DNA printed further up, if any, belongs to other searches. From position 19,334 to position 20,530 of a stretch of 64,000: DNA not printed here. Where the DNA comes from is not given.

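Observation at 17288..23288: Exported redox module (four Gfo/Idh/MocA-type proteins, a signal-less ApbE and a 77-aa membrane protein) embedded in a PUL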

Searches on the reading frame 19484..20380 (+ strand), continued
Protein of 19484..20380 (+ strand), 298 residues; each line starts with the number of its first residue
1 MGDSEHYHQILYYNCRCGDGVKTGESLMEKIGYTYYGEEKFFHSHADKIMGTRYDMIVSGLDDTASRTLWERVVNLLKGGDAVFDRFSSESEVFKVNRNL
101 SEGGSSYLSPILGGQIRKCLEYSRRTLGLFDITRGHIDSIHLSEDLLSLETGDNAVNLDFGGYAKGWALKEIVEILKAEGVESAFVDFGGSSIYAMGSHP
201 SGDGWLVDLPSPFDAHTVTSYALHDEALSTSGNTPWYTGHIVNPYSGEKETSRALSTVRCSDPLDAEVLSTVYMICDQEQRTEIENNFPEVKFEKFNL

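Call 53: fold_search(model_id=the predicted structure, library=pdb)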
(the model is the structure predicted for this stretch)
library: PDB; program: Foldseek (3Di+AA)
matches with E <= 10: 145; with E <= 0.001: 40
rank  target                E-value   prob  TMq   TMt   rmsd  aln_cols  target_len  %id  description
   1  4ifw                  1.3e-16  1.00  0.80  0.67   3.5       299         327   18  Crystal structure of Treponema pallidum TP0796 Flavin trafficking protein, ADP inhibited form (released 2013-02-27)
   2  4ifu                  2.6e-16  1.00  0.80  0.66   3.5       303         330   18  Crystal structure of Treponema pallidum TP0796 Flavin trafficking protein, apo form (released 2013-02-27)
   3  4xdt                  3.9e-16  1.00  0.80  0.67   3.4       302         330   18  Crystal structure of Treponema pallidum TP0796 Flavin trafficking protein, a bifunctional FMN transferase/FAD pyrophosph (released 2015-10-14)
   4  6nxi                  5.7e-16  1.00  0.77  0.68   5.7       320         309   19  Flavin Transferase ApbE from Vibrio cholerae (released 2019-03-13)
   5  7mgt                  6.4e-16  1.00  0.80  0.69   3.3       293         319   19  Ftp from Treponema pallidum bound to an ADP-like inhibitor (released 2021-12-08)
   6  4ig1                  8.1e-16  1.00  0.81  0.67   3.4       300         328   18  Crystal structure of Treponema pallidum TP0796 Flavin trafficking protein, Mg(II)-AMP product bound form (released 2013-02-27)
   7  4xdr                  1.4e-15  1.00  0.79  0.66   3.7       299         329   18  Crystal structure of Treponema pallidum TP0796 Flavin trafficking protein, a bifunctional FMN transferase/FAD pyrophosph (released 2015-10-14)
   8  7esb                  1.4e-15  1.00  0.78  0.68   3.7       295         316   19  FmnB complexed with ATP (released 2021-11-03)
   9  7f2u_B                1.9e-15  1.00  0.80  0.68   3.5       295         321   19  FmnB complexed with ADP (released 2021-11-03)
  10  6nxj_B                2.1e-15  1.00  0.76  0.71   3.4       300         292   19  Flavin Transferase ApbE from Vibrio cholerae, H257G mutant (released 2019-03-13)
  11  4xgv_D                2.6e-15  1.00  0.73  0.65   5.0       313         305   17  Crystal structure of Escherichia coli Flavin trafficking protein, an FMN transferase (released 2015-12-16)
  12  3pnd_B                2.7e-15  1.00  0.74  0.66   3.8       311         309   16  FAD binding by ApbE protein from Salmonella enterica: a new class of FAD binding proteins (released 2011-01-05)
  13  2o18_C                3.1e-15  1.00  0.72  0.64   4.9       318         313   17  Crystal structure of a Thiamine biosynthesis lipoprotein apbE, NorthEast Strcutural Genomics target ER559 (released 2006-12-05)
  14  3pnd_A                3.2e-15  1.00  0.76  0.66   4.1       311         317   17  FAD binding by ApbE protein from Salmonella enterica: a new class of FAD binding proteins (released 2011-01-05)
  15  7esa                  3.9e-15  1.00  0.79  0.68   3.5       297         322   20  the complex structure of flavin transferase FmnB complexed with FAD (released 2021-11-03)
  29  2o18_B                2.0e-14  1.00  0.72  0.66   4.6       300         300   18  Crystal structure of a Thiamine biosynthesis lipoprotein apbE, NorthEast Strcutural Genomics target ER559 (released 2006-12-05)
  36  2o18_D                5.8e-14  1.00  0.72  0.65   4.9       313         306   17  Crystal structure of a Thiamine biosynthesis lipoprotein apbE, NorthEast Strcutural Genomics target ER559 (released 2006-12-05)
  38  2o18_A                1.2e-13  1.00  0.74  0.66   4.7       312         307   17  Crystal structure of a Thiamine biosynthesis lipoprotein apbE, NorthEast Strcutural Genomics target ER559 (released 2006-12-05)
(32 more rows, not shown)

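Call 69: search_protein_families(library=pfam, proteins=[L081:8707-9942:-, L081:10745-11824:+, L081:11829-13109:+, L081:13193-14785:+, L081:14788-15627:+, L081:15634-16332:-, L081:16332-17660:-, L081:17759-20119:-], max_evalue=0.00001)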
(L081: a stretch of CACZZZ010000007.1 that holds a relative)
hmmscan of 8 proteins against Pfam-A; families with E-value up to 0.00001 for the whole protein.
L081:8707-9942:- (411 aa): 3 families
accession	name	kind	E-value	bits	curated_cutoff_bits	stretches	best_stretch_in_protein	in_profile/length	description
PF13377.12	Peripla_BP_3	-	5.9e-26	92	26.5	1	137-294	2-167/167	Periplasmic binding protein-like domain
PF12833.13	HTH_18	-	1.4e-16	61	33.6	1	330-403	7-79/80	Helix-turn-helix domain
PF00165.29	HTH_AraC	-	5.1e-09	36.5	26.6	1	366-402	6-41/42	Bacterial regulatory helix-turn-helix proteins, AraC family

L081:10745-11824:+ (359 aa): 1 family
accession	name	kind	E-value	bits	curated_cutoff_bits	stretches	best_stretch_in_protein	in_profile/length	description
PF00294.29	PfkB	-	1.2e-21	77.8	25.8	1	45-333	39-291/302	pfkB family carbohydrate kinase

L081:11829-13109:+ (426 aa): 1 family
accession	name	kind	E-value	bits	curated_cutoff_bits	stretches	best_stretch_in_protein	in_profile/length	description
PF09861.14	Lar_N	-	5.2e-09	36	23.3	1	27-179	49-194/204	Lactate racemase N-terminal domain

L081:13193-14785:+ (530 aa): 2 families
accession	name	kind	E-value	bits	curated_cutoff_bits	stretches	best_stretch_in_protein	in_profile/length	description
PF00393.24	6PGD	-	2.1e-133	444.6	27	1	226-516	1-290/290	6-phosphogluconate dehydrogenase, C-terminal domain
PF03446.21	NAD_binding_2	-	2.9e-48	164.4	21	1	51-211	1-157/161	NAD binding domain of 6-phosphogluconate dehydrogenase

L081:14788-15627:+ (279 aa): 4 families
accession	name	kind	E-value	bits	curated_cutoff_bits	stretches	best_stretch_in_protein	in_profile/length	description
PF13561.12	adh_short_C2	-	1e-42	146.8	27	1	22-274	8-236/236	Enoyl-(Acyl carrier protein) reductase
PF00106.31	adh_short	-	5.8e-41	140.6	26.6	1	13-217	3-191/195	short chain dehydrogenase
PF08659.16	KR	-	1e-09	39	22.6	1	14-105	4-99/180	KR domain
PF01370.27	Epimerase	-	2.9e-07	30.6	20.9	1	14-103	2-80/240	NAD dependent epimerase/dehydratase family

L081:15634-16332:- (232 aa): 1 family
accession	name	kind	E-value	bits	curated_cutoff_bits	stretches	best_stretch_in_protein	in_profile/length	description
PF21347.3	DUF3108_like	-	3.7e-15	56.8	27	1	33-227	1-199/199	DUF3108-like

L081:16332-17660:- (442 aa): 1 family
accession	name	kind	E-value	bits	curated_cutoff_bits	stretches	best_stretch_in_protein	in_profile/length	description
PF01120.23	Alpha_L_fucos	-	3.5e-97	326.4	25.2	1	16-350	5-345/345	Alpha-L-fucosidase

L081:17759-20119:- (786 aa): 5 families
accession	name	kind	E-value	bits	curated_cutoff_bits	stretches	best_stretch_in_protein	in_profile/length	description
PF01138.27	RNase_PH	-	2.8e-58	196.4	25.5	2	13-144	2-130/130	3' exoribonuclease family, domain 1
PF03725.20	RNase_PH_C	-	9.9e-27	93.1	20.8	2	147-210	1-66/67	3' exoribonuclease family, domain 2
PF00575.29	S1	-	2.9e-20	72.8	22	1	631-703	2-74/74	S1 RNA binding domain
PF00013.35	KH_1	-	4e-12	46.1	21.5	1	566-625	3-65/66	KH domain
PF03726.19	PNPase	-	4.6e-10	40.3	24.6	1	243-325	1-81/81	Polyribonucleotide nucleotidyltransferase, RNA binding domain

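Call 73: search_protein_representatives(alignment_id=A2)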
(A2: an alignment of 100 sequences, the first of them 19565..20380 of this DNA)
Query: 100 sequences, 268 profile positions. Proteins with E-value up to 0.001 (for the whole library): 30539; up to 1e-10: 19394; up to 1e-30: 1155. The best 150 are listed.
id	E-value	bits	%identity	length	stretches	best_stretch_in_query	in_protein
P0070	1.1e-108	379.0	-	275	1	4-267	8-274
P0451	2.4e-107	374.6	-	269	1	1-267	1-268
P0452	5.0e-105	367.0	-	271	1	1-267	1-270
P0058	6.4e-105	366.7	-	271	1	1-268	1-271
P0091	2.6e-102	358.1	-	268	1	4-267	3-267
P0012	1.0e-101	356.2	-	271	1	3-267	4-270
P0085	1.5e-101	355.7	-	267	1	2-268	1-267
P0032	1.3e-100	352.5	-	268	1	4-267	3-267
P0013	7.5e-100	350.1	-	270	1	1-267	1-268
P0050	1.3e-99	349.3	-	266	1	3-268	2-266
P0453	1.6e-99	349.0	-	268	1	1-266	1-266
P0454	4.8e-97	340.9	-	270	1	1-268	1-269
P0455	7.4e-97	340.2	-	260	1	6-251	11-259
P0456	8.0e-97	340.1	-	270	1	2-267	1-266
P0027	6.5e-94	330.6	-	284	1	1-264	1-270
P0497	1.1e-62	228.2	-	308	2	110-262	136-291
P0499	1.7e-62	227.6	-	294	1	14-263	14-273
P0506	8.2e-61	222.0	-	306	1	21-264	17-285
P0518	2.0e-58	214.2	-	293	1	13-263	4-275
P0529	4.4e-57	209.8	-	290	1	23-263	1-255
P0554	2.3e-55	204.2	-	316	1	9-262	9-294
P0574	1.4e-53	198.4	-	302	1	22-258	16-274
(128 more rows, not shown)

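Call 74: find_encoding_contigs(protein=P0499, flank=6000, max_places=2)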
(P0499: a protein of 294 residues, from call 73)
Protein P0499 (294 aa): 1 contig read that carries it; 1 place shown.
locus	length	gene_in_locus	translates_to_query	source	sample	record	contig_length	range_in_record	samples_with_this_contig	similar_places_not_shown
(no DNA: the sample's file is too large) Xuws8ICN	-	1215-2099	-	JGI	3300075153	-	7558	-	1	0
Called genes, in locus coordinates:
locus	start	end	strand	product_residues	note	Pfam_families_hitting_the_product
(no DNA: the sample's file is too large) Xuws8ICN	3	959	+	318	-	?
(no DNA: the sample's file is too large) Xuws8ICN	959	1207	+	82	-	-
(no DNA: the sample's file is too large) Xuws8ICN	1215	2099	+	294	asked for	PF02424:ApbE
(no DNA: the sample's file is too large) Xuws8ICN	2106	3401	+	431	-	PF01408:GFO_IDH_MocA, PF02894:GFO_IDH_MocA_C, PF22725:GFO_IDH_MocA_C3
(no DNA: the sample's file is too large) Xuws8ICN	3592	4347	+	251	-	PF13568:OMP_b-brl_2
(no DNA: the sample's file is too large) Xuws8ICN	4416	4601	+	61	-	-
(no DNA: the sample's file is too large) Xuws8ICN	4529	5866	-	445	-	PF02812:ELFV_dehydrog_N, PF00208:ELFV_dehydrog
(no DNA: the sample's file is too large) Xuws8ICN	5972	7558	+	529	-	?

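Call 75: find_encoding_contigs(protein=P0529, flank=6000, max_places=2)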
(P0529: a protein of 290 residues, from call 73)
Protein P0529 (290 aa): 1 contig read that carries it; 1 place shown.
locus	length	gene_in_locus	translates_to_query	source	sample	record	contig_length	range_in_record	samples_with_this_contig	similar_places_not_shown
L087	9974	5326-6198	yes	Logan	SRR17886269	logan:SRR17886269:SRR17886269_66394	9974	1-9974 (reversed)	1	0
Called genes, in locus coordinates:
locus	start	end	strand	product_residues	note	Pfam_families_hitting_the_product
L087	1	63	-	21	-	?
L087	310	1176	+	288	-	-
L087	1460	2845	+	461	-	PF06439:3keto-disac_hyd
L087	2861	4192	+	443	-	PF01408:GFO_IDH_MocA, PF19051:GFO_IDH_MocA_C2, PF02894:GFO_IDH_MocA_C, PF22725:GFO_IDH_MocA_C3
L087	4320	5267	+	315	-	PF14100:DUF6807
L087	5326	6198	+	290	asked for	PF02424:ApbE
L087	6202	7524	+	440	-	PF01408:GFO_IDH_MocA, PF22725:GFO_IDH_MocA_C3, PF02894:GFO_IDH_MocA_C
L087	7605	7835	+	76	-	-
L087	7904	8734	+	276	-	PF02146:SIR2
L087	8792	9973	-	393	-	?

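Call 76: find_encoding_contigs(protein=P0497, flank=6000, max_places=2)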
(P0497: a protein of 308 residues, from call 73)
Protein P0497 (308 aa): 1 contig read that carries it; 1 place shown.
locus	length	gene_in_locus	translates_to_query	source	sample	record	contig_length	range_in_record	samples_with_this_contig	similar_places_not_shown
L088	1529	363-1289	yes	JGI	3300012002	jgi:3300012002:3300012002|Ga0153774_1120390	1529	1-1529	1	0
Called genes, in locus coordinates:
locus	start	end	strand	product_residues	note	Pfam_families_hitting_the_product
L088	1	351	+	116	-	?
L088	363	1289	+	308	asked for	PF02424:ApbE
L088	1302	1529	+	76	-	?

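Call 77: find_encoding_contigs(protein=P0554, flank=6000, max_places=2)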
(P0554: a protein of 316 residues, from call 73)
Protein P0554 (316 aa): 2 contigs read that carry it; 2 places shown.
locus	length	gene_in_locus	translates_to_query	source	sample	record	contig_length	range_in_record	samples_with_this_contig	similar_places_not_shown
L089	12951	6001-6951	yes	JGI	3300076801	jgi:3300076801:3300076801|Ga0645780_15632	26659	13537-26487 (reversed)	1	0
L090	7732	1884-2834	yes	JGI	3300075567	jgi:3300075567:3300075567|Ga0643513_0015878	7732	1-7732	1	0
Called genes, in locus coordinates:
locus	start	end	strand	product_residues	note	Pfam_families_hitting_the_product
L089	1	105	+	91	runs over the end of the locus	?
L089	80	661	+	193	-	PF20230:DUF6588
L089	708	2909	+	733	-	PF13328:HD_4, PF04607:RelA_SpoT, PF02824:TGS, PF19296:RelA_AH (weak), PF28438:RelA_RIS, PF13291:ACT_4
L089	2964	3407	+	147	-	PF12869:tRNA_anti-like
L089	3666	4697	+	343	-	PF07690:MFS_1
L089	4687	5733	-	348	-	PF01408:GFO_IDH_MocA, PF22725:GFO_IDH_MocA_C3, PF02894:GFO_IDH_MocA_C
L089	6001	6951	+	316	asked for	PF02424:ApbE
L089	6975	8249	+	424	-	PF01408:GFO_IDH_MocA, PF02894:GFO_IDH_MocA_C, PF22725:GFO_IDH_MocA_C3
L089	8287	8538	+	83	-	-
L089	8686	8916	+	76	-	-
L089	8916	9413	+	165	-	PF10097:DUF2335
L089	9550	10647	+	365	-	PF00245:Alk_phosphatase, PF01676:Metalloenzyme, PF00245:Alk_phosphatase (weak)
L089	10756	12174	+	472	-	-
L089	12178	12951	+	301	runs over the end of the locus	-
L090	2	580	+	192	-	?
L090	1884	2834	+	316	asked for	PF02424:ApbE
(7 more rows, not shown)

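Call 83: find_encoding_contigs(protein=P0506, flank=6000, max_places=2)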
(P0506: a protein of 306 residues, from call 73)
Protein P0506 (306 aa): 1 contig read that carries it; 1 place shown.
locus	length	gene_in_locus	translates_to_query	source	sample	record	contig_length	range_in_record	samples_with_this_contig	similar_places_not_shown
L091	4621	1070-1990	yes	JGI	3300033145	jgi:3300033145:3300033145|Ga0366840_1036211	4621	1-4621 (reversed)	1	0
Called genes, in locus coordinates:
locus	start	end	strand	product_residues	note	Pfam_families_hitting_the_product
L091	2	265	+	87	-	?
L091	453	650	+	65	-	-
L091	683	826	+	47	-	-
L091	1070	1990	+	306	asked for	PF02424:ApbE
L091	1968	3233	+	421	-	PF01408:GFO_IDH_MocA, PF02894:GFO_IDH_MocA_C, PF22725:GFO_IDH_MocA_C3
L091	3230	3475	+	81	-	-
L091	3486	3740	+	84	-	-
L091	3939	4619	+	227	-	?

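Call 84: find_encoding_contigs(protein=P0518, flank=6000, max_places=2)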
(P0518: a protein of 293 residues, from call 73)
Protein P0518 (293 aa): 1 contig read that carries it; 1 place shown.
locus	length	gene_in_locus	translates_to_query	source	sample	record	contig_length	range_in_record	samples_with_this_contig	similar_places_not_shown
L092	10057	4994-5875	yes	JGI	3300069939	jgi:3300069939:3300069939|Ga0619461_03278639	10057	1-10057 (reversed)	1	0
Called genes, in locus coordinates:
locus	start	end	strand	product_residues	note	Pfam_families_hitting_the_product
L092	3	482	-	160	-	?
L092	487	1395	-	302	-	PF00146:NADHdh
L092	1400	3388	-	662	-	PF00361:Proton_antipo_M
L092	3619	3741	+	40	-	-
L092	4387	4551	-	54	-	PF00301:Rubredoxin, PF21349:RUBY_RBDX (faint)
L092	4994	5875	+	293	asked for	PF02424:ApbE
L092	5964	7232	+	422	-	PF01408:GFO_IDH_MocA, PF02894:GFO_IDH_MocA_C, PF22725:GFO_IDH_MocA_C3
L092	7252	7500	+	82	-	-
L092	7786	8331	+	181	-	PF00877:NLPC_P60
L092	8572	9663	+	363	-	PF00245:Alk_phosphatase, PF01676:Metalloenzyme (weak)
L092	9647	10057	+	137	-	?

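Call 85: find_encoding_contigs(protein=P0574, flank=6000, max_places=2)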
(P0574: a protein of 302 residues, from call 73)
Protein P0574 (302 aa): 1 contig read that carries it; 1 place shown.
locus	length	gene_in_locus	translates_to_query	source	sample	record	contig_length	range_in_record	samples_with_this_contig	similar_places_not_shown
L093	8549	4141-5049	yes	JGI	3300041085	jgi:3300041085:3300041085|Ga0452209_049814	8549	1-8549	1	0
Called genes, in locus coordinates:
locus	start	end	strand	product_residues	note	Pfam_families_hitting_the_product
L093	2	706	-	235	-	?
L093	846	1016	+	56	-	-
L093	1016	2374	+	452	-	PF01408:GFO_IDH_MocA, PF02894:GFO_IDH_MocA_C, PF22725:GFO_IDH_MocA_C3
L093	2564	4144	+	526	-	-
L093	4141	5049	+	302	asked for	PF02424:ApbE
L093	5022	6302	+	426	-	PF01408:GFO_IDH_MocA, PF02894:GFO_IDH_MocA_C, PF22725:GFO_IDH_MocA_C3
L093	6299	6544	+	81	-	-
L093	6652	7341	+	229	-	PF01740:STAS (faint), PF13466:STAS_2 (faint)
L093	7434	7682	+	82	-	PF04024:PspC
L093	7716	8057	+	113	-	-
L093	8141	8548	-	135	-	?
